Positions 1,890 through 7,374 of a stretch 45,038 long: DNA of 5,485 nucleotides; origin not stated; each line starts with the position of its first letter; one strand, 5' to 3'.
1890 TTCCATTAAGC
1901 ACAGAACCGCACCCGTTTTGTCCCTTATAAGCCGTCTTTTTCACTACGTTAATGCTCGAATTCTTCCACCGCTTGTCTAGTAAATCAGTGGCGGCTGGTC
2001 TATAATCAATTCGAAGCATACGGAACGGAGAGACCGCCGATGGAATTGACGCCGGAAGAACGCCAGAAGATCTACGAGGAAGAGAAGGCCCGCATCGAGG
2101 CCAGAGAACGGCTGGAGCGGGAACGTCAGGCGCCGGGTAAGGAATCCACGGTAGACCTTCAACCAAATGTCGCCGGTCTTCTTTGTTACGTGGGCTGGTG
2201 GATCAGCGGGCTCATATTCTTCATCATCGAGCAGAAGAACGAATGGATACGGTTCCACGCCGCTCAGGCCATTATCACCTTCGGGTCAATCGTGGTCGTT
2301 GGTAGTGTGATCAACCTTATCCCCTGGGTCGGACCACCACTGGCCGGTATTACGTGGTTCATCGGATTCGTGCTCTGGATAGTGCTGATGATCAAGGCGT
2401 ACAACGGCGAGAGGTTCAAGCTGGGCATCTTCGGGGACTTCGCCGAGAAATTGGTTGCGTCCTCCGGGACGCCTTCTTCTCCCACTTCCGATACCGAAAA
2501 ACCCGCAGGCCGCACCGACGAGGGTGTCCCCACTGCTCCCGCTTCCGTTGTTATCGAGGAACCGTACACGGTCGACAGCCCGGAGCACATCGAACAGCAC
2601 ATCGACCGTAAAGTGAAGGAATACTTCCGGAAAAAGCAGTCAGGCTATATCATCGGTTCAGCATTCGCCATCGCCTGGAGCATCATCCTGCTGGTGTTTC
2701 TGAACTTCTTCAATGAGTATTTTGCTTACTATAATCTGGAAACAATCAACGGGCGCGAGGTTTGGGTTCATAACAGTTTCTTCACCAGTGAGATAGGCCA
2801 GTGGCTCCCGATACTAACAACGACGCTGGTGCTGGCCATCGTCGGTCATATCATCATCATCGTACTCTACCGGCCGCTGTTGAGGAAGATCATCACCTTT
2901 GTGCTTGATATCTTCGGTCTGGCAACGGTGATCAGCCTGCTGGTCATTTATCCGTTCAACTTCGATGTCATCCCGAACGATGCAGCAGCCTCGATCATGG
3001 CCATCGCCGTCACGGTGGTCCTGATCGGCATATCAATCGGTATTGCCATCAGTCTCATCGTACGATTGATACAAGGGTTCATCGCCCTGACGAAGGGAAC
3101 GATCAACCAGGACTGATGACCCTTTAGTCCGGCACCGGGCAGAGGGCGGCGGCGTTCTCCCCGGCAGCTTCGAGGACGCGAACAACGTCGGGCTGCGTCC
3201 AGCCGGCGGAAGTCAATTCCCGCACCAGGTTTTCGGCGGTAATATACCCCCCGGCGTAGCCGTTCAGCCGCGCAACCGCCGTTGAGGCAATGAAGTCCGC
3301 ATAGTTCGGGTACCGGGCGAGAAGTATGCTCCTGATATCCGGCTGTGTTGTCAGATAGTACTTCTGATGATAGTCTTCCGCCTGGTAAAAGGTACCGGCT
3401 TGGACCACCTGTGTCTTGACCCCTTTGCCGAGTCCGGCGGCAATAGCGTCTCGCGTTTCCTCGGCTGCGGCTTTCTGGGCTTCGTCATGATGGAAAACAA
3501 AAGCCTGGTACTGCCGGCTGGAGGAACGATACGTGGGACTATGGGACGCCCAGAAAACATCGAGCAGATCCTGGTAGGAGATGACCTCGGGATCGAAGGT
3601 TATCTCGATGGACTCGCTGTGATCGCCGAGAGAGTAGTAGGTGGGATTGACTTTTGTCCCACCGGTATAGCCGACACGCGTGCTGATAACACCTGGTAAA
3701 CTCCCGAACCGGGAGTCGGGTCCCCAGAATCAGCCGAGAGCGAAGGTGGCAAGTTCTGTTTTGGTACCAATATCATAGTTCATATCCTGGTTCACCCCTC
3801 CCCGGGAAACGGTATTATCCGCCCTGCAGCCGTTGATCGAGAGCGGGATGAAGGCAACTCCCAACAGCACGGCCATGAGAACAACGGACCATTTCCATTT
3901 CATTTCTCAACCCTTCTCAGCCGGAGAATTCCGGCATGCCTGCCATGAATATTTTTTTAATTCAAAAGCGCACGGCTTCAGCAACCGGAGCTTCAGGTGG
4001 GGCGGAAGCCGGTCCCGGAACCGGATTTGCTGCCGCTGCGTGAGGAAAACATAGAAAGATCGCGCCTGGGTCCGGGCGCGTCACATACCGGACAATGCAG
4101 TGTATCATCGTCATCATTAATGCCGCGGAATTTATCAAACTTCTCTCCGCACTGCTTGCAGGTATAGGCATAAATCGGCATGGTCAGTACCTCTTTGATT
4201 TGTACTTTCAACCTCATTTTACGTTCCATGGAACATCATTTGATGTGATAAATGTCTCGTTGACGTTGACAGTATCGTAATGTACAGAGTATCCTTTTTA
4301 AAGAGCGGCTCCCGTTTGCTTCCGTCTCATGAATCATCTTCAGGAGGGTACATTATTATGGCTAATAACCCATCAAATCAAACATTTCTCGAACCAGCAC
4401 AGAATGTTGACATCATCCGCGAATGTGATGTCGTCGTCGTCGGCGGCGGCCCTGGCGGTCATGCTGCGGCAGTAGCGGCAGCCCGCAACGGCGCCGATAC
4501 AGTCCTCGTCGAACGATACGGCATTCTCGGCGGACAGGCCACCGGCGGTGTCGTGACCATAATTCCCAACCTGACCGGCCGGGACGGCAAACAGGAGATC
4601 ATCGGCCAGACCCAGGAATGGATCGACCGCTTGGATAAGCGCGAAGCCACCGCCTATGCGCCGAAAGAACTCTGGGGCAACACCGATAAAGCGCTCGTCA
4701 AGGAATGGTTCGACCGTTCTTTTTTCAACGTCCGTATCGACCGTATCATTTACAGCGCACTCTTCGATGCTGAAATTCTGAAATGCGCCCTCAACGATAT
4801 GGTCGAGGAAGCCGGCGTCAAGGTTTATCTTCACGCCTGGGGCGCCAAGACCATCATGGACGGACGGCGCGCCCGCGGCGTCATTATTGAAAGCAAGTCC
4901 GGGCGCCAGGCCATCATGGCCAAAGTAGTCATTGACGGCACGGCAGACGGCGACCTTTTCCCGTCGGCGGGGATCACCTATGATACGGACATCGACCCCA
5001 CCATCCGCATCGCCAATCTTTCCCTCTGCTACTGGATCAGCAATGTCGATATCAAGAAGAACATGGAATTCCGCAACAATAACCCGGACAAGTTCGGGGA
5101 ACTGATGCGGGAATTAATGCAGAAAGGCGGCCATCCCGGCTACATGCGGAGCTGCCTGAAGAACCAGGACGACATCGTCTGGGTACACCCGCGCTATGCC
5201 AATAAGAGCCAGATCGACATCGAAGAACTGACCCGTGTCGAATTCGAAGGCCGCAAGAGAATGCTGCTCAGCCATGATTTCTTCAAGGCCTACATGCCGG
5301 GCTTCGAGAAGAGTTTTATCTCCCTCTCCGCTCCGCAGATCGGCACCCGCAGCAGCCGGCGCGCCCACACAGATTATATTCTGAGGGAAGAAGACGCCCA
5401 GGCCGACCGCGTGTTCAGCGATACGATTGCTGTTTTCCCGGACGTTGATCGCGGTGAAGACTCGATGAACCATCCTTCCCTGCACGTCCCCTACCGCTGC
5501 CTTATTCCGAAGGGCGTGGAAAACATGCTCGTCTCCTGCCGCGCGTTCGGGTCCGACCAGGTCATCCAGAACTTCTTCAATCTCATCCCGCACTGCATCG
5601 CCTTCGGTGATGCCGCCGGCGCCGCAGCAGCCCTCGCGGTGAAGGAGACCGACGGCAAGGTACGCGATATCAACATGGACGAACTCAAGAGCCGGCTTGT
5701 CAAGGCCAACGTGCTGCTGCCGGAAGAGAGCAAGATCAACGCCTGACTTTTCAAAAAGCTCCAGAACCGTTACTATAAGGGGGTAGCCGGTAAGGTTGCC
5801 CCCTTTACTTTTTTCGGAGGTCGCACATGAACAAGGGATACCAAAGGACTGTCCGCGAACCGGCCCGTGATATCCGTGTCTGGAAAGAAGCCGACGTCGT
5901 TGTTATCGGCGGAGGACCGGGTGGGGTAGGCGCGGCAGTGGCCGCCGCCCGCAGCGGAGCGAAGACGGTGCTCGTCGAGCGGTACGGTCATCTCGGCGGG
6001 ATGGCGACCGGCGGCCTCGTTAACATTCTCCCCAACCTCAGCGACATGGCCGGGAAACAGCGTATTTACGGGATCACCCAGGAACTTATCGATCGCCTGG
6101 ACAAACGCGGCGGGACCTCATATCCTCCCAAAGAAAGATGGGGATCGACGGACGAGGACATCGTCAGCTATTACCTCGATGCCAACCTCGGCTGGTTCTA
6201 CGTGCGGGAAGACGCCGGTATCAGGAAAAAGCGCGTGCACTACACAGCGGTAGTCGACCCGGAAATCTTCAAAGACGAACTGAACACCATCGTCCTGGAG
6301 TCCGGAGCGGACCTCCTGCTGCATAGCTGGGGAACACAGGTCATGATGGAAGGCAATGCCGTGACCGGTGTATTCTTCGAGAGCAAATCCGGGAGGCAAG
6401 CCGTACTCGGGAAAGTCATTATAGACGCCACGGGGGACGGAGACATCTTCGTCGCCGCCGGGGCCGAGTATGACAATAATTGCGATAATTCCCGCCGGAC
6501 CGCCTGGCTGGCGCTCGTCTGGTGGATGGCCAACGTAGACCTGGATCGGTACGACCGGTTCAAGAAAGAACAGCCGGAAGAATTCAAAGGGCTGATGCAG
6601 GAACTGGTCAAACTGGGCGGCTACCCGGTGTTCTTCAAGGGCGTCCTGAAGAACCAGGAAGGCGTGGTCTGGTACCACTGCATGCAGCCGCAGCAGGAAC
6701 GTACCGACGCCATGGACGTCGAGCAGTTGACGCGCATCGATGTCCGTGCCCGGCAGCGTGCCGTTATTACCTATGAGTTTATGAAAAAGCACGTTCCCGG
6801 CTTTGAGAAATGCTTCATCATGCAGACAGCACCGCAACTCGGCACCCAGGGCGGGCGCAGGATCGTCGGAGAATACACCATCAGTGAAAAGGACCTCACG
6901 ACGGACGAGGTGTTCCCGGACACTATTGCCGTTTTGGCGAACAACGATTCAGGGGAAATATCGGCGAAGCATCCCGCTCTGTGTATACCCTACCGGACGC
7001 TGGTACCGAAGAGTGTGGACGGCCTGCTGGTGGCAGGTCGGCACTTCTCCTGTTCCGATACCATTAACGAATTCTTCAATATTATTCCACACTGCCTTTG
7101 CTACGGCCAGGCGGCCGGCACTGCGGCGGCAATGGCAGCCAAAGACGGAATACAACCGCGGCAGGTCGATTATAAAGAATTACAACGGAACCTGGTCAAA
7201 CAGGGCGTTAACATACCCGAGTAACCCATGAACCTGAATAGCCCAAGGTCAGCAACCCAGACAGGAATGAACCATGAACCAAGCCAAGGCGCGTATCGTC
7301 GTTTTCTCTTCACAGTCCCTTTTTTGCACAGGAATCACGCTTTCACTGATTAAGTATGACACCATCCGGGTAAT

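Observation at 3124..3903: MsrA with an in-frame UGA at the catalytic cysteine position: candidate selenoprotein split by the ORF track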

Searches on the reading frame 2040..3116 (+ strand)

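Call 11: search_protein_families(library=ncbifam, proteins=[window:2040-3116:+], max_evalue=0.00001)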
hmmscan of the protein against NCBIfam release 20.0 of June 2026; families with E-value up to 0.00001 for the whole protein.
window:2040-3116:+ (358 aa): 0 families

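Call 56: search_protein_families(library=pfam, proteins=[window:2040-3116:+], max_evalue=0.001)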
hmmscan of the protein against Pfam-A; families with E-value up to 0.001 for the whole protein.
window:2040-3116:+ (358 aa): 1 family
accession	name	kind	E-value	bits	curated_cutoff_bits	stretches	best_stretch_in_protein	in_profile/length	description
PF09685.15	DUF4870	-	1.2e-05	25.6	25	1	46-128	15-100/107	Domain of unknown function (DUF4870)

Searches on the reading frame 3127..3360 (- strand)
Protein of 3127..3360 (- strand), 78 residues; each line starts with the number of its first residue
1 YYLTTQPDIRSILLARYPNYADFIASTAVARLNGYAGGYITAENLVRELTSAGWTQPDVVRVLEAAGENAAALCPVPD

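Call 57: search_protein_families(library=pfam, proteins=[window:3127-3360:-], max_evalue=10)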
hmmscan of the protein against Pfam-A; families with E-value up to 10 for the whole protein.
window:3127-3360:- (78 aa): 1 family
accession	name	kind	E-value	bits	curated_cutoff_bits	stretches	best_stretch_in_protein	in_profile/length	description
PF20939.2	MsrA_helical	-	0.012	15.8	23.7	1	26-39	10-23/51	Selenoprotein methionine sulfoxide reductase A, helical domain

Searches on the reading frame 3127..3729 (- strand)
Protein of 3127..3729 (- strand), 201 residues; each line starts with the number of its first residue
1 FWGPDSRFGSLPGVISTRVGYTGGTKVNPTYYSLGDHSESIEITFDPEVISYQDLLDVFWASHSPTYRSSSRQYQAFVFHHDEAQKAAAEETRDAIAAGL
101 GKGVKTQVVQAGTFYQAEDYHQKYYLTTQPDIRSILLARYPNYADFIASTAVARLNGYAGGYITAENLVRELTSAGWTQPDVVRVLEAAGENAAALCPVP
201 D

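Call 57: search_protein_families(library=pfam, proteins=[window:3127-3729:-], max_evalue=10)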
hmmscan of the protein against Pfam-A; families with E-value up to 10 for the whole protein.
window:3127-3729:- (201 aa): 2 families
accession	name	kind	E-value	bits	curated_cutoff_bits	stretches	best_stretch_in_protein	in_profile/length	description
PF01625.27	PMSR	-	3.5e-35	121.9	23.7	1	1-128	9-147/153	Peptide methionine sulfoxide reductase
PF20939.2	MsrA_helical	-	0.034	14.4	23.7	1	149-162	10-23/51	Selenoprotein methionine sulfoxide reductase A, helical domain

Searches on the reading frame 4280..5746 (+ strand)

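Call 11: search_protein_families(library=ncbifam, proteins=[window:4280-5746:+], max_evalue=0.00001)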
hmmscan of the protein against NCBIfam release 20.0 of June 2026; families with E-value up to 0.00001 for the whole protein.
window:4280-5746:+ (488 aa): 14 families
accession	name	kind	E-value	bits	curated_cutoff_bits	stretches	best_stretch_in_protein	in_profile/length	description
NF004789.0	PRK06134.1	subfamily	2.4e-10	39.6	747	1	46-97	10-62/581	FAD-dependent oxidoreductase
NF003585.0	PRK05249.1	equivalog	6.4e-09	34.9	465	1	48-141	6-96/464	Si-specific NAD(P)(+) transhydrogenase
TIGR03997.1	mycofact_OYE_2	equivalog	2.4e-08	32.8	793.15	1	48-116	379-442/645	mycofactocin system FadH/OYE family oxidoreductase 2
TIGR01372.1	soxA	subfamily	5.3e-08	31.1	1164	1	38-87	158-207/996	sarcosine oxidase subunit alpha family protein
NF009478.0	PRK12844.1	equivalog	5.4e-08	31.6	789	1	45-103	5-66/559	3-ketosteroid-delta-1-dehydrogenase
NF005882.1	PRK07843.1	equivalog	2.2e-07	29.7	788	1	49-110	2-66/547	3-oxosteroid 1-dehydrogenase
NF009476.0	PRK12839.1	equivalog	5.4e-07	28.1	940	1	47-88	7-48/572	FAD-dependent oxidoreductase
NF009473.0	PRK12835.1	subfamily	5.6e-07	28.4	837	1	44-97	7-61/585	FAD-binding protein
NF009477.0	PRK12843.1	equivalog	1.1e-06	27.4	758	1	44-97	12-66/578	FAD-dependent oxidoreductase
NF005511.0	PRK07121.1-4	equivalog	1.4e-06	27.1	466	1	38-92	10-64/553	FAD-binding protein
TIGR02032.1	GG-red-SF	subfamily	1.7e-06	27.9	158.8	1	50-224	2-146/297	geranylgeranyl reductase family protein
TIGR03140.1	AhpF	equivalog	3e-06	26.1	502.9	1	44-88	208-250/515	alkyl hydroperoxide reductase subunit F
TIGR01350.1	lipoamide_DH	equivalog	3.2e-06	26.1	408.8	1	49-86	2-38/461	dihydrolipoyl dehydrogenase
NF005512.0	PRK07121.1-5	subfamily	4.7e-06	25.4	812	1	47-90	20-65/489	FAD-binding protein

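Call 56: search_protein_families(library=pfam, proteins=[window:4280-5746:+], max_evalue=0.001)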
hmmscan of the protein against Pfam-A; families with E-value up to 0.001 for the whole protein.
window:4280-5746:+ (488 aa): 8 families
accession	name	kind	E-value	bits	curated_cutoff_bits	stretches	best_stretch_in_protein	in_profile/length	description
PF12831.13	FAD_oxidored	-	1.4e-80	272.1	27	1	50-473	1-416/416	FAD dependent oxidoreductase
PF00890.30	FAD_binding_2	-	3.1e-06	27.1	20.4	1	50-123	1-76/414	FAD binding domain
PF07992.20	Pyr_redox_2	-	3.4e-06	27.1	26.1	1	50-109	2-57/291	Pyridine nucleotide-disulphide oxidoreductase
PF01134.28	GIDA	-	3.5e-05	23.5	22.1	1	50-82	1-29/391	Glucose inhibited division protein A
PF01266.30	DAO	-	6.5e-05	23.1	27.9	1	50-122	1-78/353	FAD dependent oxidoreductase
PF01946.23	Thi4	-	0.00027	20.7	26.2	1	42-90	11-60/235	Thi4 family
PF01494.25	FAD_binding_3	-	0.00036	20.3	22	1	48-80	1-33/349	FAD binding domain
PF13450.12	NAD_binding_8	-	0.00058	20.5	21.9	1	53-89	1-37/68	NAD(P)-binding Rossmann-like domain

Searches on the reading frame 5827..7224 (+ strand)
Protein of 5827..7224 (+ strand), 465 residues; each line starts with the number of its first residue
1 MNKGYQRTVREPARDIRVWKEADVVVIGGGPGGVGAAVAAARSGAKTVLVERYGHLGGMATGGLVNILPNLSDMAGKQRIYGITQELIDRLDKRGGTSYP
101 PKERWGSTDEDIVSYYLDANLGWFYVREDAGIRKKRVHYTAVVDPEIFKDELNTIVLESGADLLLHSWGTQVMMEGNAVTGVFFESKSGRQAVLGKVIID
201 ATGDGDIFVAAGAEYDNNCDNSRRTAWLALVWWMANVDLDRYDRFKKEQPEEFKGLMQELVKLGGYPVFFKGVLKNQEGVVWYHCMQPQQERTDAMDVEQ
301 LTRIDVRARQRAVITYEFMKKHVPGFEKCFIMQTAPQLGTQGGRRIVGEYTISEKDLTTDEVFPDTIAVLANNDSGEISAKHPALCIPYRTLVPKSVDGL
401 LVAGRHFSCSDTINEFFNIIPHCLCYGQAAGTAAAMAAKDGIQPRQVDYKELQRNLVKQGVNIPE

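Call 11: search_protein_families(library=ncbifam, proteins=[window:5827-7224:+], max_evalue=0.00001)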
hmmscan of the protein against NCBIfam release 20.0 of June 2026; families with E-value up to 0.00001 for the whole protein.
window:5827-7224:+ (465 aa): 14 families
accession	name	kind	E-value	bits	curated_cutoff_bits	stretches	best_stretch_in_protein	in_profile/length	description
TIGR02032.1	GG-red-SF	subfamily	1.8e-08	34.4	158.8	0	23-65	2-44/297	geranylgeranyl reductase family protein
TIGR01372.1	soxA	subfamily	2e-08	32.5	1164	1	6-59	153-206/996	sarcosine oxidase subunit alpha family protein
NF041160.1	DGGPL_Thplmales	equivalog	2.1e-08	33.5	780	0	22-58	4-40/396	digeranylgeranylglycerophospholipid reductase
NF009477.0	PRK12843.1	equivalog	7.4e-08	31.3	758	1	13-60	8-55/578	FAD-dependent oxidoreductase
NF005512.0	PRK07121.1-5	subfamily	1.2e-07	30.7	812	1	10-63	9-65/489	FAD-binding protein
NF003585.0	PRK05249.1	equivalog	3.2e-07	29.4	465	1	21-61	6-46/464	Si-specific NAD(P)(+) transhydrogenase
NF004789.0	PRK06134.1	subfamily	4.9e-07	28.7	747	1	20-65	11-58/581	FAD-dependent oxidoreductase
NF009478.0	PRK12844.1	equivalog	7.8e-07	27.8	789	1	20-72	7-60/559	3-ketosteroid-delta-1-dehydrogenase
TIGR01350.1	lipoamide_DH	equivalog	9e-07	27.9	408.8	1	22-59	2-38/461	dihydrolipoyl dehydrogenase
TIGR03997.1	mycofact_OYE_2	equivalog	1.8e-06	26.6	793.15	1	22-59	380-417/645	mycofactocin system FadH/OYE family oxidoreductase 2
TIGR01292.1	TRX_reduct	equivalog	3.9e-06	25.9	343.45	0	23-73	2-52/300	thioredoxin-disulfide reductase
NF009476.0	PRK12839.1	equivalog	4.3e-06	25.2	940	1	20-61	7-48/572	FAD-dependent oxidoreductase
TIGR00292.1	TIGR00292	equivalog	4.9e-06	26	148.3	1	15-63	15-64/254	sulfide-dependent adenosine diphosphate thiazole synthase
NF005510.0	PRK07121.1-3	subfamily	5e-06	25.6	481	1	6-60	6-61/492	FAD-binding protein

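Call 56: search_protein_families(library=pfam, proteins=[window:5827-7224:+], max_evalue=0.001)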
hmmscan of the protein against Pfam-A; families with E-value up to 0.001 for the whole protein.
window:5827-7224:+ (465 aa): 7 families
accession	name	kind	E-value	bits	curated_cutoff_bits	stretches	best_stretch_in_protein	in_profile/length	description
PF12831.13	FAD_oxidored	-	5.7e-86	289.8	27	1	23-456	1-416/416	FAD dependent oxidoreductase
PF07992.20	Pyr_redox_2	-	1.6e-06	28.2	26.1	1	23-56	2-31/291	Pyridine nucleotide-disulphide oxidoreductase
PF01134.28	GIDA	-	3.3e-06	26.8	22.1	1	23-59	1-38/391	Glucose inhibited division protein A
PF00890.30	FAD_binding_2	-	6.6e-06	26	20.4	1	23-196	1-194/414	FAD binding domain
PF01266.30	DAO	-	1.3e-05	25.3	27.9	1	23-98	1-81/353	FAD dependent oxidoreductase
PF01946.23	Thi4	-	1.8e-05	24.5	26.2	1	10-63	6-61/235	Thi4 family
PF03486.20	HI0933_like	-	0.001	19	50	0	23-66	2-48/244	HI0933-like protein Rossmann domain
